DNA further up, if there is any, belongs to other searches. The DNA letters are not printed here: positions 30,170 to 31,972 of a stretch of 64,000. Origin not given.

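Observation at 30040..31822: Cobalamin riboswitch controlling an OprB-family porin rather than a TonB-dependent BtuB or cobalamin biosynthesis genes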

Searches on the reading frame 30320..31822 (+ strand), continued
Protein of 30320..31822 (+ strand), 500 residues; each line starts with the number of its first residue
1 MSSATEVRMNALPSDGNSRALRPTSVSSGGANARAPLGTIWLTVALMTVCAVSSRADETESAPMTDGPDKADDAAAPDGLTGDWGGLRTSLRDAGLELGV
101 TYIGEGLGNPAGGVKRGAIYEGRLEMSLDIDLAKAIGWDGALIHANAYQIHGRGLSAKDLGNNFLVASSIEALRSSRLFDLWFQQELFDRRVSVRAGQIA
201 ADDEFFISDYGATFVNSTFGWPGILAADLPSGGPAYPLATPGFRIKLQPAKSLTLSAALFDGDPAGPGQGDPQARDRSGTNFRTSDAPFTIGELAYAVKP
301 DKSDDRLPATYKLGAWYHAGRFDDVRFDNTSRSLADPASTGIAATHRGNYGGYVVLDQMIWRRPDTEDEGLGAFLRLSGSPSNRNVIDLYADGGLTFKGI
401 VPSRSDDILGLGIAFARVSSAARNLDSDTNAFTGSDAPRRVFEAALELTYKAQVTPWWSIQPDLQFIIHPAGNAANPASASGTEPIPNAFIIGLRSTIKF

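Call 85: fold_search(model_id=the predicted structure, library=pdb)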
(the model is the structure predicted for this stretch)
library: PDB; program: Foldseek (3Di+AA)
matches with E <= 10: 763; with E <= 0.001: 212
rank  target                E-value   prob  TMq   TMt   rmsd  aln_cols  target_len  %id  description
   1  4gey                  1.1e-33  1.00  0.74  0.86   3.4       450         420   25  High pH structure of Pseudomonas putida OprB (released 2012-10-24)
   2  4gf4                  3.1e-18  1.00  0.52  0.85   5.8       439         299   19  Low pH structure of Pseudomonas putida OprB (released 2012-10-24)
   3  5ldt_A                2.1e-10  1.00  0.40  0.47   8.7       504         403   12  Crystal Structures of MOMP from Campylobacter jejuni (released 2016-10-26)
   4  8bym_A                2.3e-10  1.00  0.45  0.66   7.9       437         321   10  Outer membrane attachment porin OmpM1 from Veillonella parvula (released 2023-11-08)
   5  8bys_B                3.6e-10  1.00  0.45  0.66   7.9       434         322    9  Outer membrane attachment porin OmpM1 from Veillonella parvula, native (released 2023-11-08)
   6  5ldv                  7.6e-10  1.00  0.40  0.47   8.8       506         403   11  Crystal Structures of MOMP from Campylobacter jejuni (released 2016-10-26)
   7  6ehb_C                7.5e-09  1.00  0.42  0.60   7.9       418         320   12  OmpU, an outer membrane protein, of Vibrio cholerae (released 2018-04-25)
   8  7fdy_C                1.4e-08  1.00  0.45  0.61   7.3       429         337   10  Structure of OmpF1 (released 2022-11-16)
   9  2j1n_A                1.9e-08  1.00  0.44  0.60   7.9       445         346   10  osmoporin OmpC (released 2006-09-06)
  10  5mdo_A                3.1e-08  1.00  0.44  0.61   7.2       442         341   10  Crystal structure of in vitro folded Chitoporin VhChip from Vibrio harveyi (crystal form I) (released 2017-12-20)
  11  5mdq_A                3.4e-08  1.00  0.47  0.62   8.7       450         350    9  Crystal structure of outer membrane expressed Chitoporin VhChip from Vibrio harveyi (released 2017-12-20)
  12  5o9c_A                3.8e-08  1.00  0.45  0.61   7.9       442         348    8  Crystal structure of Omp36 from Enterobacter aerogenes (released 2018-06-27)
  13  2xe1                  4.0e-08  1.00  0.46  0.61   7.4       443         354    9  Molecular insights into clinically isolated OmpC mutants and their role in multi-drug resistance (released 2010-05-19)
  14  2xe3_A                4.0e-08  1.00  0.45  0.62   7.0       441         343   10  OmpC28 (released 2010-05-19)
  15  6ehb_A                4.5e-08  1.00  0.41  0.59   8.2       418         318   11  OmpU, an outer membrane protein, of Vibrio cholerae (released 2018-04-25)
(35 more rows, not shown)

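Call 88: find_encoding_contigs(protein=P0002, flank=3000, max_places=4)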
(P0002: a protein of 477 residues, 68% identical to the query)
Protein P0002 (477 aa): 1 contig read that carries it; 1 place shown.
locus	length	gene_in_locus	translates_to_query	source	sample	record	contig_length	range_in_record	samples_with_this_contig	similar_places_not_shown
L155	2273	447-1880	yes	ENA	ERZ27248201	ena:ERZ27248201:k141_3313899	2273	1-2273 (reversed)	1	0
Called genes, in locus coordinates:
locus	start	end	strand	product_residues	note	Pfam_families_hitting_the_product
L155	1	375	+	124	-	?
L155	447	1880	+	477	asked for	PF04966:OprB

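Call 90: search_protein_families(library=pfam, proteins=[L155:1-372:+, L065:3887-5665:+, L064:4081-5670:+, L040:4104-5798:+, L061:4580-5842:+, L029:4341-5615:+, L028:4120-5487:+, L037:3773-5233:+, L058:4974-5723:+, L128:4-678:+], max_evalue=0.01)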
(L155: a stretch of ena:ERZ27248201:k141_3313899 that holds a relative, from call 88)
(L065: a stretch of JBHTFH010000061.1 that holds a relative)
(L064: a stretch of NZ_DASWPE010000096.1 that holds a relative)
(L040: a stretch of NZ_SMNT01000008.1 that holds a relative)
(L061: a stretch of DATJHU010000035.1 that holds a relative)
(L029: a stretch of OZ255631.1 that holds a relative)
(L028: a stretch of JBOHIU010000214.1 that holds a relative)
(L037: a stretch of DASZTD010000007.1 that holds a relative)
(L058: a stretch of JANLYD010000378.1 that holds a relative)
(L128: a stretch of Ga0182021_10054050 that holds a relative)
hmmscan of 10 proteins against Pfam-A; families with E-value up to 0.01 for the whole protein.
L155:1-372:+ (124 aa): 1 family
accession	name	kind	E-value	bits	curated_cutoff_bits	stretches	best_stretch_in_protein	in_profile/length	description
PF09490.15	CbtA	-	3.9e-21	76.4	30.7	1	1-112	119-238/239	Probable cobalt transporter subunit (CbtA)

L065:3887-5665:+ (593 aa): 3 families
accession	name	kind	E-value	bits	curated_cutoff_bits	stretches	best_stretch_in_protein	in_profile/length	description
PF00015.26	MCPsignal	-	4.5e-30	105.2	34.6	1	395-556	5-166/172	Methyl-accepting chemotaxis protein (MCP) signalling domain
PF07889.17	DUF1664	-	0.0043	17.5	34.6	0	353-425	48-120/124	Protein of unknown function (DUF1664)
PF20990.2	DUF2207_C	-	0.0044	17.2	33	0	181-305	106-224/247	Predicted membrane protein (DUF2207) C-terminal domain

L064:4081-5670:+ (530 aa): 1 family
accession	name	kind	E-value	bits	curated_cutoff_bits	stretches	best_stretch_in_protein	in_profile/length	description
PF12801.12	Fer4_5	-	3.7e-12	46.5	22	2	132-173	3-45/48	4Fe-4S binding domain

L040:4104-5798:+ (565 aa): 4 families
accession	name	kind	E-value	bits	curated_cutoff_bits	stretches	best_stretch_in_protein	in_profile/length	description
PF00015.26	MCPsignal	-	4.5e-28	98.7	34.6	1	369-534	7-165/172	Methyl-accepting chemotaxis protein (MCP) signalling domain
PF12729.13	4HB_MCP_1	-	1.7e-12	47.7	27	1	7-182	2-175/181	Four helix bundle sensory module for signal transduction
PF00672.30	HAMP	-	1.5e-09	38.5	25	1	216-263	5-51/53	HAMP domain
PF06103.16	DUF948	-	0.0083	16.7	37.2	0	303-362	28-87/89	Bacterial protein of unknown function (DUF948)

L061:4580-5842:+ (421 aa): 3 families
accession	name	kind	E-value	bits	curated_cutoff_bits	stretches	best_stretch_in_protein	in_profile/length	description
PF07690.21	MFS_1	-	3.6e-39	135.1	33.4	1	26-367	3-346/347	Major Facilitator Superfamily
PF00083.30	Sugar_tr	-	7.2e-10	38.8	22.3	1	58-130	49-124/452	Sugar (and other) transporter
PF06609.19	TRI12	-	2.7e-09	36.5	23.2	1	35-197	60-221/599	Fungal trichothecene efflux pump (TRI12)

L029:4341-5615:+ (425 aa): 4 families
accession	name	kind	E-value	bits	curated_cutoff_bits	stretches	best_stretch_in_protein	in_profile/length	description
PF07690.21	MFS_1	-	2.9e-42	145.3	33.4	1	30-371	3-346/347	Major Facilitator Superfamily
PF00083.30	Sugar_tr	-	1.7e-11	44.1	22.3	1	61-134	48-124/452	Sugar (and other) transporter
PF06609.19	TRI12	-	6.7e-06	25.3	23.2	1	46-191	67-210/599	Fungal trichothecene efflux pump (TRI12)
PF13347.12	MFS_2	-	0.00029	19.9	27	1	57-139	257-341/427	MFS/sugar transport protein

L028:4120-5487:+ (455 aa): 2 families
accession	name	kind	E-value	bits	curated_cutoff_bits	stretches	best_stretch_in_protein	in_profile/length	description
PF20628.3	Dyp_perox_C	-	5.5e-46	156.8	20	1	249-441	1-165/166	Dyp-type peroxidase, C-terminal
PF04261.18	Dyp_perox_N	-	2.8e-35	121.9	20.4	1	62-240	1-145/146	Dyp-type peroxidase, N-terminal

L037:3773-5233:+ (486 aa): 2 families
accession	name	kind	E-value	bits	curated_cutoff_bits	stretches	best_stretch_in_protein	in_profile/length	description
PF00982.27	Glyco_transf_20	-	4.2e-127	425.2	32.5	1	24-455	30-472/473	Glycosyltransferase family 20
PF16525.10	MHB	-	0.0051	17.4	27.4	0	279-325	18-66/77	Haemophore, haem-binding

L058:4974-5723:+ (250 aa): 9 families
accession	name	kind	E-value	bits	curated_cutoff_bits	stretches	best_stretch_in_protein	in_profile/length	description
PF00005.33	ABC_tran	-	1.9e-29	103.5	25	1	23-168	1-136/137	ABC transporter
PF13304.12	AAA_21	-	3.8e-11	44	27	2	35-62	1-28/304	AAA domain, putative AbiEii toxin, Type IV TA system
PF02463.25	SMC_N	-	1.5e-05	24.9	40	1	32-206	23-205/220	RecF/RecN/SMC N terminal domain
PF03193.22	RsgA_GTPase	-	4.4e-05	23.8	30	1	30-73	104-149/174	RsgA GTPase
PF13555.12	AAA_29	-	9.6e-05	22.5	27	1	24-58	13-47/61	P-loop containing region of AAA domain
PF13401.12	AAA_22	-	0.00025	21.8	27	1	32-80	4-33/130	AAA domain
PF25683.1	URGCP_GTPase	-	0.0029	16.8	55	1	23-61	179-216/396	URGCP-like GTPase domain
PF13476.12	AAA_23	-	0.0047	18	27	1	34-51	20-37/201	AAA domain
PF09818.15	ABC_ATPase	-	0.0089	15.5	23.2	0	32-70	78-113/283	P-loop domain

L128:4-678:+ (225 aa): 2 families
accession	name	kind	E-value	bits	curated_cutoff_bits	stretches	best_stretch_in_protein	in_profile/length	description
PF01891.21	CbiM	-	3.7e-29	102.5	23.1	1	1-113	91-205/205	Cobalt uptake substrate-specific transmembrane region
PF13190.11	PDGLE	-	1.2e-14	54.4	27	1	129-215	2-101/102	PDGLE domain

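Call 93: find_homologous_proteins(query=L155:1-372:+, max_evalue=1e-10)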
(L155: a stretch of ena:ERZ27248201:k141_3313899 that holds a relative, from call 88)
Query L155:1-372:+ (124 aa): 178 proteins with E <= 1e-10 among 498 candidates; the best 120 are listed.
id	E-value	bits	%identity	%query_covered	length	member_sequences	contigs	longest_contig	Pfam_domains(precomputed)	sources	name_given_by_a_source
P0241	1.3e-29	121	59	92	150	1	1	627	PF09490.16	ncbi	ncbi:putative cobalt transporter subunit CbtA [compost metagenome]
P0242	9.7e-28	115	59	94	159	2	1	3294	PF09490.16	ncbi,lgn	-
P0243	1.0e-27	115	55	92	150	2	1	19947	PF09490.16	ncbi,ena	-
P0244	4.3e-27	113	59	92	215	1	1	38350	PF09490.16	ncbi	-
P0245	7.2e-27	112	56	92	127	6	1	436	PF09490.16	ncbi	ncbi:cobalt transporter subunit CbtA (proposed) [compost metagenome]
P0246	7.8e-27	112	55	92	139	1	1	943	PF09490.16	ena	-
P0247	1.6e-26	111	59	92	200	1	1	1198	PF09490.16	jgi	jgi:cobalt transporter subunit CbtA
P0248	2.5e-26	110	52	98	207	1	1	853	PF09490.16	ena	-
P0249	2.5e-26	110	59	92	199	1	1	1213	PF09490.16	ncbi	-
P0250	2.8e-26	110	57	94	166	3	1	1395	PF02951.21,PF09490.16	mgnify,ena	mgnify:FL=1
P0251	5.5e-26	109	57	92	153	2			PF09490.16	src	-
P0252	3.9e-25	107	55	94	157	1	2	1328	PF09490.16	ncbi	ncbi:cobalt transporter subunit CbtA (proposed) [compost metagenome]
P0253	4.0e-25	107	53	94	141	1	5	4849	PF09490.16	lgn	-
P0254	2.2e-24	104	53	92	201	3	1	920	PF09490.16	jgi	jgi:cobalt transporter subunit CbtA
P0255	3.2e-24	104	57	91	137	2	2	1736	PF09490.16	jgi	jgi:cobalt transporter subunit CbtA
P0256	5.2e-24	103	53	94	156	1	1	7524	PF09490.16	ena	-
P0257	5.3e-24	103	52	94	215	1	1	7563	PF09490.16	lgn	-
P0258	5.4e-24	103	56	92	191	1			PF09490.16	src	-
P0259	1.0e-23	102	54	92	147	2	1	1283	PF09490.16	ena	-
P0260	1.2e-23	102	56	91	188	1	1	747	PF09490.16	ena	-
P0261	1.2e-23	102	53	96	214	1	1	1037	PF09490.16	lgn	-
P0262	1.3e-23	102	53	93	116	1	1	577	PF09490.16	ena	-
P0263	1.5e-23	101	48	98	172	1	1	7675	PF09490.16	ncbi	ncbi:MAG: CbtA family protein, partial [Candidatus Methylumidiphilus sp.]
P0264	1.6e-23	101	51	92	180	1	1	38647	PF09490.16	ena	-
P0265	1.9e-23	101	52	94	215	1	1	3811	PF09490.16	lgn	-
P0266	4.0e-23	100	53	86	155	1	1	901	PF09490.16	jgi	jgi:cobalt transporter subunit CbtA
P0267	4.0e-23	100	57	90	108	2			PF09490.16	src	-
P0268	5.2e-23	100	57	74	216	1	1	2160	PF09490.16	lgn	-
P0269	7.0e-23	99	55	74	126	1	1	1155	PF09490.16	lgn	-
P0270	8.2e-23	99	54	92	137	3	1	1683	PF09490.16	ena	-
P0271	9.4e-23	99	54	92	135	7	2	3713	PF09490.16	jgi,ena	-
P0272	1.8e-22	98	54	74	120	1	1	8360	PF09490.16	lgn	-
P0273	2.0e-22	98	56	74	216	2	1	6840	PF09490.16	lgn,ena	-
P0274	3.2e-22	97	49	94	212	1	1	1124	PF09490.16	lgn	-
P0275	3.4e-22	97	54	92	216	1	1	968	PF09490.16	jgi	jgi:cobalt transporter subunit CbtA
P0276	3.4e-22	97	50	94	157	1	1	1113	PF09490.16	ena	-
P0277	3.8e-22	97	55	87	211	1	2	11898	PF09490.16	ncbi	-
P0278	4.0e-22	97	57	96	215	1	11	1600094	PF09490.16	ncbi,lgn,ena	-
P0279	1.6e-21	95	55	93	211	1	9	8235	PF09490.16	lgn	-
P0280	1.9e-21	95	52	94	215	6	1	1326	PF09490.16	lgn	-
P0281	2.0e-21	95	47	92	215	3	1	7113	PF09490.16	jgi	-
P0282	2.4e-21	94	52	92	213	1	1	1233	PF09490.16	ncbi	-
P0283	3.0e-21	94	48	92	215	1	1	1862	PF09490.16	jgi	-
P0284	3.2e-21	94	53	92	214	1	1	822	PF09490.16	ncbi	-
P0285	4.1e-21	94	50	92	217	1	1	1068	PF09490.16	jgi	jgi:cobalt transporter subunit CbtA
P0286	4.4e-21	93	50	94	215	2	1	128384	PF09490.16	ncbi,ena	-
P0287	4.9e-21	93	47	94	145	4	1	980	PF09490.16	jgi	jgi:cobalt transporter subunit CbtA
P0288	5.0e-21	93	52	92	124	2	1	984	PF09490.16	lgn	-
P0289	5.1e-21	93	48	92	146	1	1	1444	PF09490.16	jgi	jgi:cobalt transporter subunit CbtA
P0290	5.1e-21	93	51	92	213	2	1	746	PF09490.16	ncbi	-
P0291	6.0e-21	93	51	90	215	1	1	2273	PF09490.16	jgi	jgi:cobalt transporter subunit CbtA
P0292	6.6e-21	93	55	84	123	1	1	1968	PF09490.16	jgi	-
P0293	6.9e-21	93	54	92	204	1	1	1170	PF09490.16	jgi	jgi:cobalt transporter subunit CbtA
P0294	8.5e-21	93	48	95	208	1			PF09490.16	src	-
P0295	8.6e-21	93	51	88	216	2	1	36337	PF09490.16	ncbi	-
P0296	9.2e-21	92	53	92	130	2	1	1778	PF09490.16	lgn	-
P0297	1.0e-20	92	51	92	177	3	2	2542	PF09490.16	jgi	jgi:cobalt transporter subunit CbtA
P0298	1.0e-20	92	50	94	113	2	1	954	PF09490.16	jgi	jgi:cobalt transporter subunit CbtA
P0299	1.1e-20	92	53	92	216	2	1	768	PF09490.16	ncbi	-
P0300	1.3e-20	92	50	94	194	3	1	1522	PF09490.16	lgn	-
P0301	1.6e-20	92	46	92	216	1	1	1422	PF09490.16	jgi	-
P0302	1.7e-20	92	51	94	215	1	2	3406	PF09490.16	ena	-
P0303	2.0e-20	91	47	92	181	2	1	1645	PF09490.16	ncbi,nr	ncbi:MAG TPA: hypothetical protein ENJ65_02480, partial [Candidatus Tenderia electrophaga]|nr:hypoth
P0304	2.1e-20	91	51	92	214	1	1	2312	PF09490.16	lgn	-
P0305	2.1e-20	91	46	92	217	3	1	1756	PF09490.16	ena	-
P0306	2.5e-20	91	47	94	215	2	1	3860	PF09490.16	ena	-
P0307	2.9e-20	91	51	92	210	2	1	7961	PF09490.16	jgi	jgi:cobalt transporter subunit CbtA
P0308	3.2e-20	91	48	92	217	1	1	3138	PF09490.16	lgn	-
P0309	3.8e-20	90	53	92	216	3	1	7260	PF09490.16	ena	-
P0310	3.9e-20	90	48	94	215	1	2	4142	PF09490.16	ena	-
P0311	5.7e-20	90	50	94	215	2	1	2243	PF09490.16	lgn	-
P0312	7.4e-20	90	50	94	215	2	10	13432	PF09490.16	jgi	jgi:cobalt transporter subunit CbtA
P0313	7.6e-20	89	46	92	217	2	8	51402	PF09490.16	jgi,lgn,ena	-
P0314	8.5e-20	89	46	92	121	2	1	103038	PF09490.16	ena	-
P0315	8.5e-20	89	46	92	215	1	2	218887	PF09490.16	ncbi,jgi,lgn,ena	-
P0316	8.7e-20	89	49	92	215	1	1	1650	PF09490.16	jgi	jgi:cobalt transporter subunit CbtA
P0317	9.2e-20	89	54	92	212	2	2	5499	PF09490.16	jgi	jgi:cobalt transporter subunit CbtA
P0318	1.0e-19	89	50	92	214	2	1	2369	PF09490.16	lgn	-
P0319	1.1e-19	89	46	92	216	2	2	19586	PF09490.16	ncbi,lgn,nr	ncbi:MAG: CbtA family protein [Methylococcales bacterium]|nr:hypothetical protein [Methylococcaceae 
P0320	2.6e-19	88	48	92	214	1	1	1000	PF09490.16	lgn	-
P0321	2.9e-19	88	49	94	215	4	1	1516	PF09490.16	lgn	-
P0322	3.1e-19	88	50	88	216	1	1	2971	PF09490.16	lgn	-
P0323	3.2e-19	87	48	92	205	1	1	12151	PF09490.16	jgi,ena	-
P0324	6.3e-19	87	48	92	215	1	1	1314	PF09490.16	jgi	jgi:cobalt transporter subunit CbtA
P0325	6.5e-19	86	48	92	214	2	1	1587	PF09490.16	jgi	jgi:cobalt transporter subunit CbtA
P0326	6.5e-19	86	45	94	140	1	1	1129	PF09490.16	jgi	-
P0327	8.0e-19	86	46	92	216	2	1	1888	PF09490.16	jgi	-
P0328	8.2e-19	86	50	94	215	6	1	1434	PF09490.16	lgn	-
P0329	9.4e-19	86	46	90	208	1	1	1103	PF09490.16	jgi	-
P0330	1.3e-18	85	50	92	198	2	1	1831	PF09490.16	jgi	-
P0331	1.4e-18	85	51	92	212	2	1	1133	PF09490.16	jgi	-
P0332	1.5e-18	85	48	86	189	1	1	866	PF09490.16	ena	-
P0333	1.9e-18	85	48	92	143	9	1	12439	PF09490.16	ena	-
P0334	2.8e-18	84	47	94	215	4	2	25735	PF09490.16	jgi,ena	jgi:cobalt transporter subunit CbtA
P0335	2.9e-18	84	46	94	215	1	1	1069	PF09490.16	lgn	-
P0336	3.1e-18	84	47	95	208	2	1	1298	PF09490.16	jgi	jgi:cobalt transporter subunit CbtA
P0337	3.2e-18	84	48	94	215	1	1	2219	PF09490.16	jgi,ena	-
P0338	3.6e-18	84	49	98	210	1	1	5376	PF09490.16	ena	-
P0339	3.8e-18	84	48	92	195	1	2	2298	PF09490.16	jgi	jgi:cobalt transporter subunit CbtA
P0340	4.0e-18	84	50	88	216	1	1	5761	PF09490.16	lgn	-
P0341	5.4e-18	84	45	94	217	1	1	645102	PF09490.16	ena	-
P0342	5.8e-18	83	48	92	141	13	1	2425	PF09490.16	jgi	jgi:cobalt transporter subunit CbtA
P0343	6.0e-18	83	47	92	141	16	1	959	PF09490.16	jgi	jgi:cobalt transporter subunit CbtA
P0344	6.4e-18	83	47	95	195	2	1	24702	PF09490.16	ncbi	-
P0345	9.0e-18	83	47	92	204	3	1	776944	PF09490.16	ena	-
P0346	9.5e-18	83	47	94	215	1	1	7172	PF09490.16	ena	-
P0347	1.1e-17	83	50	92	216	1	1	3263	PF09490.16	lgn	-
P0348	1.2e-17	82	48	92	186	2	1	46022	PF09490.16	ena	-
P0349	1.3e-17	82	45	91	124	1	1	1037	PF09490.16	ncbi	-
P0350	1.5e-17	82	48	92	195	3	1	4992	PF09490.16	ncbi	-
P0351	1.7e-17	82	45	94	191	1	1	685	PF09490.16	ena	-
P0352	1.9e-17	82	49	92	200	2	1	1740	PF09490.16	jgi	jgi:cobalt transporter subunit CbtA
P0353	2.0e-17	82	47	94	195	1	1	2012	PF09490.16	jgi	jgi:predicted cobalt transporter CbtA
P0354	2.2e-17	82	47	94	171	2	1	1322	PF09490.16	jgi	jgi:cobalt transporter subunit CbtA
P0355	2.5e-17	81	50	92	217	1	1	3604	PF09490.16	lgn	-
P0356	3.7e-17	81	47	95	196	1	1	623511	PF09490.16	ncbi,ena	-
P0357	4.7e-17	80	47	93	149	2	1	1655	PF09490.16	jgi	jgi:cobalt transporter subunit CbtA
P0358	4.8e-17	80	48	90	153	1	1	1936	PF09490.16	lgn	-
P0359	4.9e-17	80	46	92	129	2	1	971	PF09490.16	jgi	jgi:cobalt transporter subunit CbtA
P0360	5.5e-17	80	46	92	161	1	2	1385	PF09490.16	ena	-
